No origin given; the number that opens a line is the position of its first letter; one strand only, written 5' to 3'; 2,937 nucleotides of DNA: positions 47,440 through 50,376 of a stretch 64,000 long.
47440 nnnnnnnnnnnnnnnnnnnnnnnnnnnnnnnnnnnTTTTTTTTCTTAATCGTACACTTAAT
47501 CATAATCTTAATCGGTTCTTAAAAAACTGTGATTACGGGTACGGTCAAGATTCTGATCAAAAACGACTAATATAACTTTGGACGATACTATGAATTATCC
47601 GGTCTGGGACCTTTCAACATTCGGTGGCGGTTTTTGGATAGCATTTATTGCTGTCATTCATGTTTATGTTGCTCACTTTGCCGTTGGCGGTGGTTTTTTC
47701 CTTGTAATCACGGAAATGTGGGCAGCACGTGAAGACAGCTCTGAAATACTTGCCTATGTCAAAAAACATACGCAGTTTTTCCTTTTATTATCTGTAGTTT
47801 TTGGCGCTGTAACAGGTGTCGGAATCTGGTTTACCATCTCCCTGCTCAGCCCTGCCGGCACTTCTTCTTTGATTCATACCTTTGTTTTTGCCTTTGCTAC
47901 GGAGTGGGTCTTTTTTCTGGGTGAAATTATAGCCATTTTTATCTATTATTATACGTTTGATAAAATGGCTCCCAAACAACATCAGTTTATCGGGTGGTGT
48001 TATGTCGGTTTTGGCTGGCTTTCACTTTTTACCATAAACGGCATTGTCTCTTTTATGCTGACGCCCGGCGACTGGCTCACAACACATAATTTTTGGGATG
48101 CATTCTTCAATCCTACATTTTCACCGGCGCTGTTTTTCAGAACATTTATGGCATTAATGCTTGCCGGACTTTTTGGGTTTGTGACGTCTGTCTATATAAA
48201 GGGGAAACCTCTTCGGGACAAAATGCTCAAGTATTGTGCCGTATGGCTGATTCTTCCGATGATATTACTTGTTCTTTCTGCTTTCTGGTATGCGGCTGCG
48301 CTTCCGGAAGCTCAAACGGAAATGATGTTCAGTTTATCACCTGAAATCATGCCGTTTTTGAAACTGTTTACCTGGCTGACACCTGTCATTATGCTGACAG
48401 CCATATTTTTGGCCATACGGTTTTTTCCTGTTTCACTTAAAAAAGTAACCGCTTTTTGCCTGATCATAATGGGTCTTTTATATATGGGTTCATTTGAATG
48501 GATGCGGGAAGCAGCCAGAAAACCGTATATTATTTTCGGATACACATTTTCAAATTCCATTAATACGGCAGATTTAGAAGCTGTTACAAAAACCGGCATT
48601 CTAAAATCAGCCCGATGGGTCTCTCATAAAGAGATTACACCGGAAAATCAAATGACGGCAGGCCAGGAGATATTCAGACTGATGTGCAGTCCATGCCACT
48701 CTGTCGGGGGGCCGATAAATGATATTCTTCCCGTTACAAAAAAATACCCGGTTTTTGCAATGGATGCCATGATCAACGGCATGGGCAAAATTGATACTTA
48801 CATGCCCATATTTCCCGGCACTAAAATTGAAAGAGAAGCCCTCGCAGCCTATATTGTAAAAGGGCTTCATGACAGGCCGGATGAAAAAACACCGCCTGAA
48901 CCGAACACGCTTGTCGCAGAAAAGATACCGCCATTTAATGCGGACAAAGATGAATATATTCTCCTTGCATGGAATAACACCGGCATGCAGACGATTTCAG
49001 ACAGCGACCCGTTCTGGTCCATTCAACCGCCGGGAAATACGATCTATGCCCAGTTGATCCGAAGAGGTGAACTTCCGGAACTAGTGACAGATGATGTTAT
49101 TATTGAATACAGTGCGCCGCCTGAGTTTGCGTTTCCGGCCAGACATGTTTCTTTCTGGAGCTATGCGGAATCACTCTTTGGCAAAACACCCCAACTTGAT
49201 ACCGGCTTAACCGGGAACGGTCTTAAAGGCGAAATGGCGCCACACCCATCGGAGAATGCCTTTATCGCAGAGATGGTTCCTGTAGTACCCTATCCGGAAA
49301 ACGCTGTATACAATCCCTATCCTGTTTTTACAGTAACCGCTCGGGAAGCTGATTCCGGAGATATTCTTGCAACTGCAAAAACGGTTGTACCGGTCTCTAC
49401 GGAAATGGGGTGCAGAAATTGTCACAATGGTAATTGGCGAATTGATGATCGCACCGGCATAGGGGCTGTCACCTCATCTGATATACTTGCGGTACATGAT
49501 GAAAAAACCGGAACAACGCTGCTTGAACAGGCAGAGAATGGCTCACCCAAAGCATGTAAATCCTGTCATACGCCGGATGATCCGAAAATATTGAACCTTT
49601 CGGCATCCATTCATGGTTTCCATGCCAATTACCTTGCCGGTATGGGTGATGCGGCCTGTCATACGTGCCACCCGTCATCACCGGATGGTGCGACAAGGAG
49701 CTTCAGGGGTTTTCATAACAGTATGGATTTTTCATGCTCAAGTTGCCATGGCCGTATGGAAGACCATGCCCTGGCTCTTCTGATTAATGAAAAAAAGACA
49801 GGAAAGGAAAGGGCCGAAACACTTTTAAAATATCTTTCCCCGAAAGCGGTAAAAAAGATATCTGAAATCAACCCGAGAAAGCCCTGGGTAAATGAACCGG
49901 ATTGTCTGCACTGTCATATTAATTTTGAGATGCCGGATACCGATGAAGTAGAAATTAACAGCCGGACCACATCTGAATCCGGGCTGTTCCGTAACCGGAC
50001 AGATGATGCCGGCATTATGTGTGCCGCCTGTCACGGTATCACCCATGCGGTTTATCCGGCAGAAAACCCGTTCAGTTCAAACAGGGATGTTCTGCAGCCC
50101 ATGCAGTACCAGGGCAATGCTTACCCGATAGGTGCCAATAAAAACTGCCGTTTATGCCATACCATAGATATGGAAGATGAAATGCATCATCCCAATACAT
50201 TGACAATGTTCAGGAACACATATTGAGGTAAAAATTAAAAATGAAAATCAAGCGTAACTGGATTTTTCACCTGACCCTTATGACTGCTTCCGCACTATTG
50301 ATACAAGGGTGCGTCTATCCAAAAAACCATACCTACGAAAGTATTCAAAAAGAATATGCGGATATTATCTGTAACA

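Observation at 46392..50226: Cytochrome-bd-like two-gene membrane module fused to eight c-type haem sites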

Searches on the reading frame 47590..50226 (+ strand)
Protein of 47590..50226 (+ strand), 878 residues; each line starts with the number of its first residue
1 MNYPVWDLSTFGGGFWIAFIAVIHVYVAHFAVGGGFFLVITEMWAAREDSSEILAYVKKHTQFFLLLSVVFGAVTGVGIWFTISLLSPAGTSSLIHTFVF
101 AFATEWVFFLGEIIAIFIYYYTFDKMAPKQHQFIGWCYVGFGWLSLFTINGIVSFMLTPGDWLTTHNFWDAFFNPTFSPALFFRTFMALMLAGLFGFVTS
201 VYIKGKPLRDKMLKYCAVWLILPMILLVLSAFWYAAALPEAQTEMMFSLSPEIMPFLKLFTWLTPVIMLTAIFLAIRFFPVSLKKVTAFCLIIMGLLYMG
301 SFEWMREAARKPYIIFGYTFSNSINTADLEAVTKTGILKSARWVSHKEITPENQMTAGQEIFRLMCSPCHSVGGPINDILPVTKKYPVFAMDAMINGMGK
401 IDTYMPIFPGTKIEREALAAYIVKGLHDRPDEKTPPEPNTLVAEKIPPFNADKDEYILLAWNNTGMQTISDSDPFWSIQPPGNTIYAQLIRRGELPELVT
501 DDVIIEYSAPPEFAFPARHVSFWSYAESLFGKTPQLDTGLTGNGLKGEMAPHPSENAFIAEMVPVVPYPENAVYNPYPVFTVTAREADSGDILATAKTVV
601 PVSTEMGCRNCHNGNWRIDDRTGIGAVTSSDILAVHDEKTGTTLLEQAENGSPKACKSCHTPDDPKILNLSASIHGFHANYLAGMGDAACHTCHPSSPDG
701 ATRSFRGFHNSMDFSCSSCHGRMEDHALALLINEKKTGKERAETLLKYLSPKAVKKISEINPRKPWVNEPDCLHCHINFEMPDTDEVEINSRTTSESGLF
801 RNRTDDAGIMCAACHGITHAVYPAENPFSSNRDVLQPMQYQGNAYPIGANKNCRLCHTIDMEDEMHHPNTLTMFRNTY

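Call 6: search_protein_families(library=pfam, proteins=[window:47590-50226:+], max_evalue=0.01)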
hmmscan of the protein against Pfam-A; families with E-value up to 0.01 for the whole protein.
window:47590-50226:+ (878 aa): 6 families
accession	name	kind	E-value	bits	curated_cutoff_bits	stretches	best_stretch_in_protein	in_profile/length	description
PF01654.22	Cyt_bd_oxida_I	-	1.9e-10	40.3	26.2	1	17-242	6-241/418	Cytochrome bd terminal oxidase subunit I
PF22113.1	Mtrc-MtrF_II-IV_dom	-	1.8e-08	34.5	30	2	688-864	7-173/176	Outer membrane cytochrome MtrC/MtrF-like, domains II/IV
PF14522.11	Cytochrome_C7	-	4.1e-08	33.4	24.8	1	770-858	14-67/67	Cytochrome c7 and related cytochrome c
PF14537.11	Cytochrom_c3_2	-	6.2e-06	27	25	0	708-780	1-68/79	Cytochrome c3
PF13442.11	Cytochrome_CBB3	-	4.2e-05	24.2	27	1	354-422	2-68/68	Cytochrome C oxidase, cbb3-type, subunit III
PF22678.1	Cytochrom_c_NrfB-like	-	0.005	17.7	27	1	608-697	1-71/89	Cytochrome c-type protein NrfB-like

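Call 7: search_protein_families(library=ncbifam, proteins=[window:47590-50226:+], max_evalue=0.01)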
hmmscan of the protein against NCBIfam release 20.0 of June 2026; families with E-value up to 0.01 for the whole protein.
window:47590-50226:+ (878 aa): 2 families
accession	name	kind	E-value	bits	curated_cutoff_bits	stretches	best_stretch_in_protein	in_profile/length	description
TIGR03146.1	cyt_nit_nrfB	equivalog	5.6e-05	23.5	166.6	1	603-697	38-122/145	cytochrome c nitrite reductase pentaheme subunit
TIGR03508.1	decahem_SO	subfamily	7.9e-05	22.2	192.2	1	652-723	33-104/258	DmsE family decaheme c-type cytochrome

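Call 11: find_homologous_proteins(query=window:47590-50226:+)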
Query window:47590-50226:+ (878 aa): 3098 proteins with E <= 0.001 among 8000 candidates; the best 120 are listed.
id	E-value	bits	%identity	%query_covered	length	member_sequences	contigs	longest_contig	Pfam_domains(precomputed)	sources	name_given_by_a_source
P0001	0.0e+0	2088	100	100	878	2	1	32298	PF14537.12,PF14522.12,PF01654.23,PF22113.2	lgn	-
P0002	0.0e+0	1236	58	100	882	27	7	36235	PF14537.12,PF14522.12,PF01654.23,PF22113.2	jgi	-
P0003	0.0e+0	1230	57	100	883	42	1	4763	PF14537.12,PF13442.12,PF14522.12,PF01654.23,PF22113.2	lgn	-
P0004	0.0e+0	1226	57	100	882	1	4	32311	PF14537.12,PF14522.12,PF01654.23,PF22113.2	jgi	-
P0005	0.0e+0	1214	57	100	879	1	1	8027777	PF14537.12,PF22678.2,PF13442.12,PF14522.12,PF01654.23,PF22113.2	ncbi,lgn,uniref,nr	ncbi:cytochrome ubiquinol oxidase subunit I [Desulfonema magnum]|uniref:Cytochrome c family protein 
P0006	0.0e+0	1197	56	100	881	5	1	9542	PF14522.12,PF01654.23,PF22113.2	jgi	-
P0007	0.0e+0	1197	56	100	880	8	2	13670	PF14537.12,PF13442.12,PF14522.12,PF01654.23,PF22113.2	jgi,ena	-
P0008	0.0e+0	1196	57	100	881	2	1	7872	PF14537.12,PF14522.12,PF01654.23,PF22113.2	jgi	-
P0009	0.0e+0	1196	56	100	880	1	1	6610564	PF14537.12,PF14522.12,PF01654.23,PF22113.2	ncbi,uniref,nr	ncbi:cytochrome c [Desulfonema ishimotonii]|uniref:Cytochrome c n=1 Tax=Desulfonema ishimotonii TaxI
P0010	0.0e+0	1186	56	100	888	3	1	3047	PF14537.12,PF13442.12,PF14522.12,PF01654.23,PF22113.2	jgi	-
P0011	0.0e+0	1179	54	100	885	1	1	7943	PF14537.12,PF13442.12,PF14522.12,PF01654.23,PF22113.2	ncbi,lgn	-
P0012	0.0e+0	1178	56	100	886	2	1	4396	PF14537.12,PF13442.12,PF14522.12,PF01654.23,PF22113.2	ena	-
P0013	0.0e+0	1178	55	100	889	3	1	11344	PF09699.16,PF14522.12,PF01654.23,PF22113.2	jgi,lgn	jgi:mono/diheme cytochrome c family protein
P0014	0.0e+0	1177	56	100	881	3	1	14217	PF14522.12,PF01654.23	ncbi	-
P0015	0.0e+0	1175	54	100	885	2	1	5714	PF14537.12,PF13442.12,PF14522.12,PF01654.23,PF22113.2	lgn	-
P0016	0.0e+0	1175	56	100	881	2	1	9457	PF14537.12,PF14522.12,PF01654.23,PF22113.2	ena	-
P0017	0.0e+0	1172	56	100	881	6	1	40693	PF14537.12,PF14522.12,PF01654.23,PF22113.2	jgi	jgi:mono/diheme cytochrome c family protein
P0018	0.0e+0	1172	56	100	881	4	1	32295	PF14522.12,PF01654.23,PF22113.2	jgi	-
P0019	0.0e+0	1171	56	100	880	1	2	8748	PF14537.12,PF13442.12,PF14522.12,PF01654.23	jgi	jgi:cytochrome bd-type quinol oxidase subunit 1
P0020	0.0e+0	1171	56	100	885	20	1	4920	PF14537.12,PF14522.12,PF01654.23,PF22113.2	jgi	-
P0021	0.0e+0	1170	54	100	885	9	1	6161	PF14537.12,PF14522.12,PF01654.23,PF22113.2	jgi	jgi:mono/diheme cytochrome c family protein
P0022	0.0e+0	1169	56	100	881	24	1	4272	PF14522.12,PF01654.23,PF22113.2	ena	-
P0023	0.0e+0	1169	56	100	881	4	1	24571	PF14522.12,PF01654.23,PF22113.2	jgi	-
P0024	0.0e+0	1168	56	100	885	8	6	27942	PF14522.12,PF01654.23,PF22113.2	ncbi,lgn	-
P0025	0.0e+0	1165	55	100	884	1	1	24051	PF14537.12,PF13442.12,PF14522.12,PF01654.23,PF22113.2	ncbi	ncbi:MAG: cytochrome ubiquinol oxidase subunit I [Pseudomonadota bacterium]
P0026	0.0e+0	1165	55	100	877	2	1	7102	PF14522.12,PF01654.23,PF22113.2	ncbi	-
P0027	0.0e+0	1165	55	100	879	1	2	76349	PF01654.23,PF22113.2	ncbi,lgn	ncbi:MAG: cytochrome ubiquinol oxidase subunit I [Pseudomonadota bacterium]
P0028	0.0e+0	1160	54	100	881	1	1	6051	PF14522.12,PF01654.23,PF22113.2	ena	-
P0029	0.0e+0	1159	55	100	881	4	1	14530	PF14522.12,PF01654.23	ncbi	-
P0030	0.0e+0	1156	54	100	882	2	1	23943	PF14537.12,PF13442.12,PF14522.12,PF01654.23,PF22113.2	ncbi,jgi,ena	-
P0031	0.0e+0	1155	55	100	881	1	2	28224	PF14522.12,PF01654.23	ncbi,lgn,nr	ncbi:MAG: cytochrome ubiquinol oxidase subunit I [Thermodesulfobacteriota bacterium]|nr:cytochrome u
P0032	0.0e+0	1151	55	100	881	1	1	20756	PF14537.12,PF14522.12,PF01654.23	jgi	jgi:hypothetical protein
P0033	0.0e+0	1150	54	100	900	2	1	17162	PF14522.12,PF01654.23,PF22113.2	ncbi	-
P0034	0.0e+0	1150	55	100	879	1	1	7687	PF13442.12,PF14522.12,PF01654.23,PF22113.2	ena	-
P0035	0.0e+0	1147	54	100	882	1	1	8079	PF14537.12,PF14522.12,PF01654.23,PF22113.2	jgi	jgi:cytochrome bd-type quinol oxidase subunit 1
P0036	0.0e+0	1147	55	100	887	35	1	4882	PF13442.12,PF14522.12,PF01654.23,PF22113.2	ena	-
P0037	0.0e+0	1144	55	99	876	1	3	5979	PF14522.12,PF01654.23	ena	-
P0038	0.0e+0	1142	55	100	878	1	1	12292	PF14537.12,PF14522.12,PF01654.23,PF22113.2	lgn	-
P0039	0.0e+0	1140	53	100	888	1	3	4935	PF14537.12,PF13442.12,PF14522.12,PF01654.23,PF22113.2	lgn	-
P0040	0.0e+0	1138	53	100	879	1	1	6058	PF14537.12,PF13442.12,PF14522.12,PF01654.23,PF22113.2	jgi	jgi:mono/diheme cytochrome c family protein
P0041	0.0e+0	1138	53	100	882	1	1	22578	PF14522.12,PF01654.23,PF22113.2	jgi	-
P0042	0.0e+0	1138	53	100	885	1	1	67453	PF14537.12,PF13442.12,PF14522.12,PF01654.23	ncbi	ncbi:MAG: cytochrome ubiquinol oxidase subunit I [Desulfobacterales bacterium]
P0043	0.0e+0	1138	54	100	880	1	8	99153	PF14537.12,PF13442.12,PF14522.12,PF01654.23,PF22113.2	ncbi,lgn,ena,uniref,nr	ncbi:MAG: cytochrome ubiquinol oxidase subunit I [Desulfobulbaceae bacterium]|uniref:Cytochrome ubiq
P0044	0.0e+0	1136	55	100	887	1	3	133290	PF13442.12,PF14522.12,PF01654.23,PF22113.2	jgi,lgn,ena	-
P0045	0.0e+0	1134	56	100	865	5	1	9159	PF14522.12,PF01654.23,PF22113.2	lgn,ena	-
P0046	0.0e+0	1132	55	98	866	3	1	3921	PF09699.16,PF14537.12,PF14522.12,PF01654.23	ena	-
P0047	0.0e+0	1132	55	100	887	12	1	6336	PF13442.12,PF14522.12,PF01654.23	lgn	-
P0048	0.0e+0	1131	54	100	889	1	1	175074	PF13442.12,PF14522.12,PF01654.23,PF22113.2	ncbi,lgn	-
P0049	0.0e+0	1131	54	100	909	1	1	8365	PF14537.12,PF13442.12,PF14522.12,PF01654.23,PF22113.2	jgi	-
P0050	0.0e+0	1130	53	100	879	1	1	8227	PF14537.12,PF14522.12,PF01654.23,PF22113.2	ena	-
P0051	0.0e+0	1130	54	100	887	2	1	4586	PF13442.12,PF14522.12,PF01654.23,PF22113.2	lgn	-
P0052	0.0e+0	1130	54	100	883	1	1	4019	PF14537.12,PF13442.12,PF14522.12,PF01654.23,PF22113.2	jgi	-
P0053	0.0e+0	1129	54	100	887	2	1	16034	PF13442.12,PF14522.12,PF01654.23,PF22113.2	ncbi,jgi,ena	-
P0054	0.0e+0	1129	54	100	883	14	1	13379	PF14522.12,PF01654.23,PF22113.2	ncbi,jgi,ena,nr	ncbi:MAG: cytochrome ubiquinol oxidase subunit I [Deltaproteobacteria bacterium]|nr:cytochrome ubiqu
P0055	0.0e+0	1128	54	100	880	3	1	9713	PF14522.12,PF01654.23,PF22113.2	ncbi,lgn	-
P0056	0.0e+0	1127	54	100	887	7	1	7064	PF13442.12,PF14522.12,PF01654.23,PF22113.2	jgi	-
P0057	0.0e+0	1124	53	100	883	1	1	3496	PF14537.12,PF14522.12,PF01654.23,PF22113.2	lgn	-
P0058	0.0e+0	1122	54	100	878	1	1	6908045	PF14537.12,PF14522.12,PF01654.23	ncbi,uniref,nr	ncbi:Cytochrome c family protein [Desulfonema limicola]|uniref:Cytochrome c family protein n=1 Tax=D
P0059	0.0e+0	1122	54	100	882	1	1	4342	PF14537.12,PF14522.12,PF01654.23,PF22113.2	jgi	jgi:cytochrome bd-type quinol oxidase subunit 1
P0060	0.0e+0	1121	55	100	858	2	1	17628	PF14537.12,PF13442.12,PF14522.12,PF01654.23,PF22113.2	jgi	jgi:cytochrome bd-type quinol oxidase subunit 1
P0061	0.0e+0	1121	54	100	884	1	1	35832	PF13442.12,PF14522.12,PF01654.23,PF22113.2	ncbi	ncbi:MAG: cytochrome ubiquinol oxidase subunit I [Thermodesulfobacteriota bacterium]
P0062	0.0e+0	1121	53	100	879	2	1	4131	PF14537.12,PF14522.12,PF01654.23,PF22113.2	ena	-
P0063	0.0e+0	1120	53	100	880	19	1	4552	PF14537.12,PF14522.12,PF01654.23,PF22113.2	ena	-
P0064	0.0e+0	1119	54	100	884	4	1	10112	PF14522.12,PF01654.23,PF22113.2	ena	-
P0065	0.0e+0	1118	52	100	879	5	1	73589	PF14537.12,PF14522.12,PF01654.23,PF22113.2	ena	-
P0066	0.0e+0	1115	54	100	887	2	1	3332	PF13442.12,PF14522.12,PF01654.23,PF22113.2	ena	-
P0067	0.0e+0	1114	54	100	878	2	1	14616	PF14522.12,PF01654.23,PF22113.2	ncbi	-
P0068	0.0e+0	1114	53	100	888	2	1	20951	PF13442.12,PF14522.12,PF01654.23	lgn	-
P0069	0.0e+0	1113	53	100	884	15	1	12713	PF14522.12,PF01654.23,PF22113.2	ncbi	-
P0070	0.0e+0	1113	53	99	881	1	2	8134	PF13442.12,PF14522.12,PF01654.23,PF22113.2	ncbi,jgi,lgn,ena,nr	ncbi:MAG TPA: cytochrome C [Desulfonatronum sp.]|nr:cytochrome C [Desulfonatronum sp.]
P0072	0.0e+0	1111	53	100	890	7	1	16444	PF14522.12,PF01654.23,PF22113.2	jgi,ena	-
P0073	0.0e+0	1111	55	100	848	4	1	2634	PF13442.12,PF14522.12,PF01654.23,PF22113.2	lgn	-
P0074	0.0e+0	1110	53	100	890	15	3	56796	PF14522.12,PF01654.23,PF22113.2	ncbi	ncbi:MAG: cytochrome ubiquinol oxidase subunit I [Desulfonatronovibrio sp.]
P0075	0.0e+0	1110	53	100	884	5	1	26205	PF13442.12,PF14522.12,PF01654.23,PF22113.2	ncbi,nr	ncbi:MAG: cytochrome ubiquinol oxidase subunit I [Deltaproteobacteria bacterium]|nr:cytochrome ubiqu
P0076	0.0e+0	1109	53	99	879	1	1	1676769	PF09699.16,PF13442.12,PF14522.12,PF01654.23,PF22113.2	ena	-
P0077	0.0e+0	1109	54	100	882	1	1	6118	PF14537.12,PF13442.12,PF14522.12,PF01654.23,PF22113.2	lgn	-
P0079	0.0e+0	1109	53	100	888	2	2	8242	PF14522.12,PF01654.23,PF22113.2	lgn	-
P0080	0.0e+0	1108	53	100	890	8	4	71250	PF14522.12,PF01654.23,PF22113.2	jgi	jgi:mono/diheme cytochrome c family protein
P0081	0.0e+0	1108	53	100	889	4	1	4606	PF14537.12,PF14522.12,PF01654.23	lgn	-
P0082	0.0e+0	1108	52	100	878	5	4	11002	PF14537.12,PF14522.12,PF01654.23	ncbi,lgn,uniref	ncbi:cytochrome ubiquinol oxidase subunit I [Desulfococcus sp.]|uniref:cytochrome ubiquinol oxidase 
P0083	0.0e+0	1107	54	99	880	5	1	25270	PF13442.12,PF14522.12,PF01654.23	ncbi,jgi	jgi:mono/diheme cytochrome c family protein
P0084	0.0e+0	1107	54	100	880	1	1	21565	PF14537.12,PF14522.12,PF01654.23,PF22113.2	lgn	-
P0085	0.0e+0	1106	54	100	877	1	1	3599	PF13442.12,PF14522.12,PF01654.23,PF22113.2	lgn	-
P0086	0.0e+0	1105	54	99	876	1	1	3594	PF14537.12,PF14522.12,PF01654.23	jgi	jgi:hypothetical protein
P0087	0.0e+0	1102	51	100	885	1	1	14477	PF14537.12,PF13442.12,PF14522.12,PF01654.23,PF22113.2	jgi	jgi:hypothetical protein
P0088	0.0e+0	1102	53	100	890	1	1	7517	PF14537.12,PF14522.12,PF01654.23,PF22113.2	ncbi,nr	ncbi:MAG: cytochrome C [Deltaproteobacteria bacterium]|nr:cytochrome C [Deltaproteobacteria bacteriu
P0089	0.0e+0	1101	52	99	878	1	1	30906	PF14522.12,PF01654.23,PF22113.2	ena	-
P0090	0.0e+0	1101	53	100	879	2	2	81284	PF14537.12,PF13442.12,PF14522.12,PF01654.23,PF22113.2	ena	-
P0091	0.0e+0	1101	53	100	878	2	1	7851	PF13442.12,PF14522.12,PF01654.23,PF22113.2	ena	-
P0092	0.0e+0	1100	52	100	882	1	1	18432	PF09699.16,PF14537.12,PF13442.12,PF14522.12,PF01654.23,PF22113.2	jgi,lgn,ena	-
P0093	0.0e+0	1099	53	100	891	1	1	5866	PF14537.12,PF13442.12,PF14522.12,PF01654.23,PF22113.2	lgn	-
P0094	0.0e+0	1098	53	100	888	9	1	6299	PF14522.12,PF01654.23,PF22113.2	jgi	jgi:mono/diheme cytochrome c family protein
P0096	0.0e+0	1097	52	100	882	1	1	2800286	PF14537.12,PF13442.12,PF14522.12,PF01654.23,PF22113.2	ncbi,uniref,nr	ncbi:cytochrome ubiquinol oxidase subunit I [Thiovibrio frasassiensis]|uniref:Cytochrome ubiquinol o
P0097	0.0e+0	1097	54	99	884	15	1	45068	PF13442.12,PF14522.12,PF01654.23,PF22113.2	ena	-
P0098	0.0e+0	1096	53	99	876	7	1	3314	PF14522.12,PF01654.23,PF22113.2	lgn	-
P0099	0.0e+0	1096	52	99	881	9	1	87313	PF14522.12,PF01654.23,PF22113.2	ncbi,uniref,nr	ncbi:cytochrome ubiquinol oxidase subunit I [Desulfonatronum sp. SC1]|uniref:cytochrome ubiquinol ox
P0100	0.0e+0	1096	53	100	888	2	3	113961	PF14537.12,PF14522.12,PF01654.23,PF22113.2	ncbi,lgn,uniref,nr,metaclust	ncbi:cytochrome ubiquinol oxidase subunit I [Desulfonatronovibrio hydrogenovorans]|uniref:cytochrome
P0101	0.0e+0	1096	53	99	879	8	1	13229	PF14522.12,PF01654.23,PF22113.2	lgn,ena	-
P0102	0.0e+0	1096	53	99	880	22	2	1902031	PF14522.12,PF01654.23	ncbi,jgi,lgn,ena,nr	ncbi:MAG: cytochrome C [Desulfovibrionales bacterium]|nr:cytochrome C [Desulfovibrionales bacterium]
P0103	0.0e+0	1096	53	100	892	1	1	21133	PF13442.12,PF14522.12,PF01654.23,PF22113.2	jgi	jgi:hypothetical protein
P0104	0.0e+0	1095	53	100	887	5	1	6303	PF13442.12,PF14522.12,PF01654.23,PF22113.2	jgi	jgi:hypothetical protein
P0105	0.0e+0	1094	54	100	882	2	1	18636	PF13442.12,PF14522.12,PF01654.23,PF22113.2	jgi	-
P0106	0.0e+0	1094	51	100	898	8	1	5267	PF09699.16,PF14522.12,PF01654.23,PF22113.2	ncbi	ncbi:MAG: cytochrome ubiquinol oxidase subunit I [Desulfohalobium sp.]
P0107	0.0e+0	1094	53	100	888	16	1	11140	PF14537.12,PF13442.12,PF14522.12,PF01654.23,PF22113.2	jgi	jgi:cytochrome bd-type quinol oxidase subunit 1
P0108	0.0e+0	1094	52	100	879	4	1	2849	PF14537.12,PF13442.12,PF14522.12,PF01654.23,PF22113.2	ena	-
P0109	0.0e+0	1093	54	99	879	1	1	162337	PF14522.12,PF01654.23,PF22113.2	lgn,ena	-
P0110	0.0e+0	1093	53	100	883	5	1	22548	PF13442.12,PF14522.12,PF01654.23,PF22113.2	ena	-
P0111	0.0e+0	1093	53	99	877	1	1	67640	PF14537.12,PF14522.12,PF01654.23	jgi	-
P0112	0.0e+0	1093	52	99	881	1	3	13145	PF13442.12,PF14522.12,PF01654.23,PF22113.2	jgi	jgi:mono/diheme cytochrome c family protein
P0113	0.0e+0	1093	53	100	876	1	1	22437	PF14522.12,PF01654.23,PF22113.2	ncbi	-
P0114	0.0e+0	1093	52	99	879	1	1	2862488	PF13442.12,PF14522.12,PF01654.23,PF22113.2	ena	-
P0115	0.0e+0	1092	52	100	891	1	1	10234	PF14537.12,PF13442.12,PF14522.12,PF01654.23,PF22113.2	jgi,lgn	jgi:mono/diheme cytochrome c family protein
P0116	0.0e+0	1092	53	100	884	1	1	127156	PF14522.12,PF01654.23,PF22113.2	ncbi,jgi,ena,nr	ncbi:MAG: cytochrome ubiquinol oxidase subunit I [Desulfobulbaceae bacterium]|nr:cytochrome ubiquino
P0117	0.0e+0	1091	51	100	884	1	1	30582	PF14537.12,PF13442.12,PF14522.12,PF01654.23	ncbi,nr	ncbi:cytochrome ubiquinol oxidase subunit I [bacterium]|nr:cytochrome ubiquinol oxidase subunit I [c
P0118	0.0e+0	1091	52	100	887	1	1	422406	PF14522.12,PF01654.23,PF22113.2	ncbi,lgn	-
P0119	0.0e+0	1091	52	99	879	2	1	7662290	PF14522.12,PF01654.23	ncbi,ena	-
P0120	0.0e+0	1090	52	99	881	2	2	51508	PF14522.12,PF01654.23,PF22113.2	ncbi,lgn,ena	-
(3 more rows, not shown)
